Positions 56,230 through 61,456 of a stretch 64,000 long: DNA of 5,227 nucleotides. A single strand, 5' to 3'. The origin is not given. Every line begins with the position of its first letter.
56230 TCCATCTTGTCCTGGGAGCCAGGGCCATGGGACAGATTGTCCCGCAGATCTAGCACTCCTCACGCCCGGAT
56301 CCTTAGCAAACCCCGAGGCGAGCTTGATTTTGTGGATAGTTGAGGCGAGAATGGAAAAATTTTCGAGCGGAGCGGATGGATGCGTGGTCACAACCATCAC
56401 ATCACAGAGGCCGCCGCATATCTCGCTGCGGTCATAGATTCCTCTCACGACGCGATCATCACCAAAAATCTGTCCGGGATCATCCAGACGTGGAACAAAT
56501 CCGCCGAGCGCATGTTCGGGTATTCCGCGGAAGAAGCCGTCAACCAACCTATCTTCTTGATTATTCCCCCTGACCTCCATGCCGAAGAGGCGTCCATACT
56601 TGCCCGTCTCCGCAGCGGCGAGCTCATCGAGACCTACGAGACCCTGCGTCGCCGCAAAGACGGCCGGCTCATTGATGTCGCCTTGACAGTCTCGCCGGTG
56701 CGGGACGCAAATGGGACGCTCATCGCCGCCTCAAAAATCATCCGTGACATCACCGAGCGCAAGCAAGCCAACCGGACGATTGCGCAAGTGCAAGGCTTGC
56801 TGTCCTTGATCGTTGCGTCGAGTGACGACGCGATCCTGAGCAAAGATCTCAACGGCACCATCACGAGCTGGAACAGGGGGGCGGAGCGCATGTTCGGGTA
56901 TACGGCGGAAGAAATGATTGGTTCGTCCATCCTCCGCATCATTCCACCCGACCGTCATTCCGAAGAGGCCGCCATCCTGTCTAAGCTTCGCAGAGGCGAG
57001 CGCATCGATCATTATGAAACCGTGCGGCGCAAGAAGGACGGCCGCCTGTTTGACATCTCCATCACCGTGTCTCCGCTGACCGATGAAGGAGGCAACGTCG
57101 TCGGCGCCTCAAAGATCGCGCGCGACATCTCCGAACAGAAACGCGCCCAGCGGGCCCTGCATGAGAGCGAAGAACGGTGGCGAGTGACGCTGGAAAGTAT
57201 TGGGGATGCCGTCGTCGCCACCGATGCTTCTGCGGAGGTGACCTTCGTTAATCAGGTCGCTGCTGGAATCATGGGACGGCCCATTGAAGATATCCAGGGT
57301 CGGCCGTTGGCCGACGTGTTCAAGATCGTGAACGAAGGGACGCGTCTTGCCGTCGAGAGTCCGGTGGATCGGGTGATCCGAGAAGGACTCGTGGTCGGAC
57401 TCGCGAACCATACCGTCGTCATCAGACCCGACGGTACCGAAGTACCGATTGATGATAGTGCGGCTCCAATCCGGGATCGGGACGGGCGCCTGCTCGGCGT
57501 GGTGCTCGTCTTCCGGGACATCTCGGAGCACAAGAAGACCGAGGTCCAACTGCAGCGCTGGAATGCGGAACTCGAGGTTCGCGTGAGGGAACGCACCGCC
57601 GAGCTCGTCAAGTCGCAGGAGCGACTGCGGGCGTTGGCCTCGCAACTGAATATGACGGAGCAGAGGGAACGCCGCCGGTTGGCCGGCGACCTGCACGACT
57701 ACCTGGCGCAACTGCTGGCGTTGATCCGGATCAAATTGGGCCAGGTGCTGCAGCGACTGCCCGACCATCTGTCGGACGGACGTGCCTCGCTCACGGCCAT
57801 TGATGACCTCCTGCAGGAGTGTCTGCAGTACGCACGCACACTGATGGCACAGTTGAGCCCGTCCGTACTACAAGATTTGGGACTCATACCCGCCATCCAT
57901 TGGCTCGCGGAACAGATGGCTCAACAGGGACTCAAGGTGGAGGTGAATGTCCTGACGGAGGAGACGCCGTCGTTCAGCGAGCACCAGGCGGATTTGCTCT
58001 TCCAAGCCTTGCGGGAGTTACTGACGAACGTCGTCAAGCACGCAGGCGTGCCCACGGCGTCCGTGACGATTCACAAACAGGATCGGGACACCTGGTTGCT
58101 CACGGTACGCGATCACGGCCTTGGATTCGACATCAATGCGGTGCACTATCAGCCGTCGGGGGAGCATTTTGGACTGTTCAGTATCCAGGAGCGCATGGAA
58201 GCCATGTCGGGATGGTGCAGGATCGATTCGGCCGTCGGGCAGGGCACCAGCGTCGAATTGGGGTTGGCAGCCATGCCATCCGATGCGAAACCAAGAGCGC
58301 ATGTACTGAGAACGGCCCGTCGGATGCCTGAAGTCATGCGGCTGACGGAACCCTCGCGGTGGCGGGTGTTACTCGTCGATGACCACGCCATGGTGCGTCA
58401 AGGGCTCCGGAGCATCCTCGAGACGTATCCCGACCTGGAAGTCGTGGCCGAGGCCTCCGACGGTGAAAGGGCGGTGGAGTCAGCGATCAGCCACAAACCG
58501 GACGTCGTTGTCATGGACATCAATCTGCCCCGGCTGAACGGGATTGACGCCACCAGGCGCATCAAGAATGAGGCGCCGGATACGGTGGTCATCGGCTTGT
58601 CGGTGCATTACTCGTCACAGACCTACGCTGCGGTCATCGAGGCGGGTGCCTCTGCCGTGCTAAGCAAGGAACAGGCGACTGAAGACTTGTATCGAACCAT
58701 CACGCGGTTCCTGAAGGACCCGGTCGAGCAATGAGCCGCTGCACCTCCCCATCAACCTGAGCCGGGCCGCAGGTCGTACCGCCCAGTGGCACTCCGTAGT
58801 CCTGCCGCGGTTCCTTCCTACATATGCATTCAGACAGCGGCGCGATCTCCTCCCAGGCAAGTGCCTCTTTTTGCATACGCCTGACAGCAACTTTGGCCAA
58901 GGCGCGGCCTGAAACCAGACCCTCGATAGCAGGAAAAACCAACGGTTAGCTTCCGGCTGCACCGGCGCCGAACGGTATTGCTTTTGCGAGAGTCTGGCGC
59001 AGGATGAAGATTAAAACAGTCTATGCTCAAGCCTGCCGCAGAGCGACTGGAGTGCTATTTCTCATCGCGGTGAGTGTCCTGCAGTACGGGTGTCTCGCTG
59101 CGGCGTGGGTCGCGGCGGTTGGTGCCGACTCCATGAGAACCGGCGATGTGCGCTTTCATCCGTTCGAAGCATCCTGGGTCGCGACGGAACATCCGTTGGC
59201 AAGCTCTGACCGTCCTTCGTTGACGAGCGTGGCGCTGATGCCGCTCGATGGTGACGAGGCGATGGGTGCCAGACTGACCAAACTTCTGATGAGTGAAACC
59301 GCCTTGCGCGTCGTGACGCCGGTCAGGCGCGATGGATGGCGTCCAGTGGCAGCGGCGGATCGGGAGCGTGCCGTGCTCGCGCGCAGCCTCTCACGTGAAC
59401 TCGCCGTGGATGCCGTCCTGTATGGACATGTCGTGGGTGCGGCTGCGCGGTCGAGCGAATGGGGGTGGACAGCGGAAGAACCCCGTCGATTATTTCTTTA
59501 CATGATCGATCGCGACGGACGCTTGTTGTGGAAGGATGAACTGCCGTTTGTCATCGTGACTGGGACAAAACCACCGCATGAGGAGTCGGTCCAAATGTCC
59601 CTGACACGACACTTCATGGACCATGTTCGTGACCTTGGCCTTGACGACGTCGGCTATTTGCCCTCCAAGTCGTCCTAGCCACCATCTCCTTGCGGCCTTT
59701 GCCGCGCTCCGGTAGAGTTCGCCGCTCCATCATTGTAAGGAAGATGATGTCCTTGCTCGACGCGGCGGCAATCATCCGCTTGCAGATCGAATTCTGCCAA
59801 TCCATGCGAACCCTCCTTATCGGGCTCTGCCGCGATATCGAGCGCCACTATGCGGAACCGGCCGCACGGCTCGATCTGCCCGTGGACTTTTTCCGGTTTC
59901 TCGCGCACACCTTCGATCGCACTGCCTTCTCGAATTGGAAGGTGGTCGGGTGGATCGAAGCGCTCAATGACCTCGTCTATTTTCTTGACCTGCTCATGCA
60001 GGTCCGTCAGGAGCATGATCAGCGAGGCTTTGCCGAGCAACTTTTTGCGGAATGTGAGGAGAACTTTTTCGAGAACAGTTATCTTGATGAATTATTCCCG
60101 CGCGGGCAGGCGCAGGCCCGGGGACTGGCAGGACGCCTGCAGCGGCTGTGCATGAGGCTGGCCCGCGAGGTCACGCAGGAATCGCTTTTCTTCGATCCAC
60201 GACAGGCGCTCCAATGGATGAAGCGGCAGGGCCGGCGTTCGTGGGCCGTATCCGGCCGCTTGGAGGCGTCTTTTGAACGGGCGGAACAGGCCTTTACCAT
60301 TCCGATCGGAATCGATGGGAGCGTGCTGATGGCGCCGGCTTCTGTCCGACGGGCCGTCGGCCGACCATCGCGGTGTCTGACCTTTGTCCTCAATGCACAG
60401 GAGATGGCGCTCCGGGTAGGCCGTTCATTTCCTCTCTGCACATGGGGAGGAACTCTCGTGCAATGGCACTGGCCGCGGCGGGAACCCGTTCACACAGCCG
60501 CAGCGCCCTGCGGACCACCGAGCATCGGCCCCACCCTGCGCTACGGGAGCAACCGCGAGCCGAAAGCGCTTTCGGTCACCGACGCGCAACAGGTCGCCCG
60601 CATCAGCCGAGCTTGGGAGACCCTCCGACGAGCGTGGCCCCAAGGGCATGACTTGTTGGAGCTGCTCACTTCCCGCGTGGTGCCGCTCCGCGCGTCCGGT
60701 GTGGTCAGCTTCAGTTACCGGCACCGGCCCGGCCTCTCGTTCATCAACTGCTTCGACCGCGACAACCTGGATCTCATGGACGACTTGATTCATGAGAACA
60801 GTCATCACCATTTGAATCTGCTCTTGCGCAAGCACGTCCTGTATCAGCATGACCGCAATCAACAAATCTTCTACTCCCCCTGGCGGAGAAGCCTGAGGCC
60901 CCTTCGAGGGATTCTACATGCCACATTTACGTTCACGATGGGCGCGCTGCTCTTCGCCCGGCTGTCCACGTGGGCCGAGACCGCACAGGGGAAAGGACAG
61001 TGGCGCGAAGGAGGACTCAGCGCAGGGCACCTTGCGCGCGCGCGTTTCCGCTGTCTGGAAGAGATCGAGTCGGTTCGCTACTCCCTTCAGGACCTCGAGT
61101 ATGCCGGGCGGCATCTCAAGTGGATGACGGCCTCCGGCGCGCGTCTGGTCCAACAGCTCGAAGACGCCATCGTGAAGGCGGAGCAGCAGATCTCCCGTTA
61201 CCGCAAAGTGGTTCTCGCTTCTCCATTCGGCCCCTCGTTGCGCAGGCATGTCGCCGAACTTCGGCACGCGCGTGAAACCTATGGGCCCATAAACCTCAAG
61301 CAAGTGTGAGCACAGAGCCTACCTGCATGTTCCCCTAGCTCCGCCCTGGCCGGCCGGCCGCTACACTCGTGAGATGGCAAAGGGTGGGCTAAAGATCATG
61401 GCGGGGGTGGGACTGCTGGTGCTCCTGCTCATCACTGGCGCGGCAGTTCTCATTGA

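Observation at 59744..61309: Orphan alphaKG-HExxH-type peptide-modifying enzyme with no RiPP cluster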

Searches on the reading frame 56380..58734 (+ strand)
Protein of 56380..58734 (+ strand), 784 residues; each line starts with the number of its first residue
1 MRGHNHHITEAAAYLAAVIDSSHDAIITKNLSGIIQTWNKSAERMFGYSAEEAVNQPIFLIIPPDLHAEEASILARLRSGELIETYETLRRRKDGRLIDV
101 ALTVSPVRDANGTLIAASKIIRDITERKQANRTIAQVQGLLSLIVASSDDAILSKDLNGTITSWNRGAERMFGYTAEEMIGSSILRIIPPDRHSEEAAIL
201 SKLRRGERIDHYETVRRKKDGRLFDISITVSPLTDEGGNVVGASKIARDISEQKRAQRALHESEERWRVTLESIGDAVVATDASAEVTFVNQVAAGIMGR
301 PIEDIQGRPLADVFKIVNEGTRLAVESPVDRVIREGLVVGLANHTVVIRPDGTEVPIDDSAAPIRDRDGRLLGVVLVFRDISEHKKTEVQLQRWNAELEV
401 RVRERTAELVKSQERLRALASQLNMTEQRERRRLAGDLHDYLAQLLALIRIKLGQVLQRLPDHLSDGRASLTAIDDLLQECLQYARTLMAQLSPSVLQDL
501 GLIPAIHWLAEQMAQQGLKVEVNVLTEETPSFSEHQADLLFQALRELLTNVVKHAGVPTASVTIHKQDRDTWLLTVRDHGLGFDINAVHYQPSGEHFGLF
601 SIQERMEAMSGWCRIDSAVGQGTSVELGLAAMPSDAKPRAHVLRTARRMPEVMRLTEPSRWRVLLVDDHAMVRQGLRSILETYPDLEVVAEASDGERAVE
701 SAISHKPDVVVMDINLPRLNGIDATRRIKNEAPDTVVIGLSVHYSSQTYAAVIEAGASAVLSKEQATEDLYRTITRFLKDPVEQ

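Call 6: search_protein_families(library=pfam, proteins=[window:56380-58734:+], max_evalue=0.01)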
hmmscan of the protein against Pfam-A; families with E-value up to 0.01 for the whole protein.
window:56380-58734:+ (784 aa): 14 families
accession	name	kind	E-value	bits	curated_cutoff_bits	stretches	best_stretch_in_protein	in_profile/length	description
PF00989.32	PAS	-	4e-60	201.2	22.6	3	141-250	3-113/113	PAS fold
PF13426.13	PAS_9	-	3.3e-52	175.5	27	3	150-252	2-103/103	PAS domain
PF08448.16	PAS_4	-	5.1e-48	162.3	23.1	3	146-255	2-110/110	PAS fold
PF00072.30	Response_reg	-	6.8e-27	94.3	30.2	1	663-774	1-110/111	Response regulator receiver domain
PF08447.18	PAS_3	-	2.5e-25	89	25.6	3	162-245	2-87/89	PAS fold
PF13188.13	PAS_8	-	1.1e-20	73.2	21.8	3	143-194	5-56/65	PAS domain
PF02518.31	HATPase_c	-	3.1e-13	50.6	26.4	1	537-628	3-106/111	Histidine kinase-, DNA gyrase B-, and HSP90-like ATPase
PF08670.17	MEKHLA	-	4.7e-13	49.7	23.7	1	164-244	54-135/143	MEKHLA domain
PF07730.19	HisKA_3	-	9.7e-11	42.5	24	1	430-497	1-68/68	Histidine kinase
PF13596.12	PAS_10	-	1.3e-10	42.3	22.1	0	156-250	16-105/106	PAS domain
PF24820.1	Diguanyl_cycl_sensor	-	7.2e-08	32.8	28.1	0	150-234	7-97/109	Diguanylate cyclase-like sensor domain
PF12860.13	PAS_7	-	7.1e-07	29.8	27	0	271-388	1-114/115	PAS fold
PF13581.12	HATPase_c_2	-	0.0021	18.5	27.4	1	532-588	24-84/127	Histidine kinase-like ATPase domain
PF00944.25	Peptidase_S3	-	0.0031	17.8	21.2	0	295-325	106-136/159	Alphavirus core protein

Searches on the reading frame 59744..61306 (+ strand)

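Call 4: search_protein_families(library=ncbifam, proteins=[window:59744-61306:+], max_evalue=1)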
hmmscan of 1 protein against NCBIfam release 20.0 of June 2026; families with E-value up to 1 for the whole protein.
window:59744-61306:+ (521 aa): 1 family
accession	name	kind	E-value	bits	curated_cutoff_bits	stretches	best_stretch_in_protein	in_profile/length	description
TIGR04267.2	mod_HExxH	domain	8.3e-20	71.5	40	1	288-414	2-133/177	aKG-HExxH-type peptide beta-hydroxylase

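Call 5: search_protein_families(library=pfam, proteins=[window:59744-61306:+], max_evalue=1)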
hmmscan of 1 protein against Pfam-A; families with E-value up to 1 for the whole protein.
window:59744-61306:+ (521 aa): 2 families
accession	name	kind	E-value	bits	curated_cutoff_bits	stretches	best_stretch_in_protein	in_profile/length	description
PF25296.1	Decapeptide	-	0.098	13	45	1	420-474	7-59/74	Decapeptide repeat region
PF08445.16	FR47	-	0.14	12.6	22.1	0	84-103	26-45/86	FR47-like protein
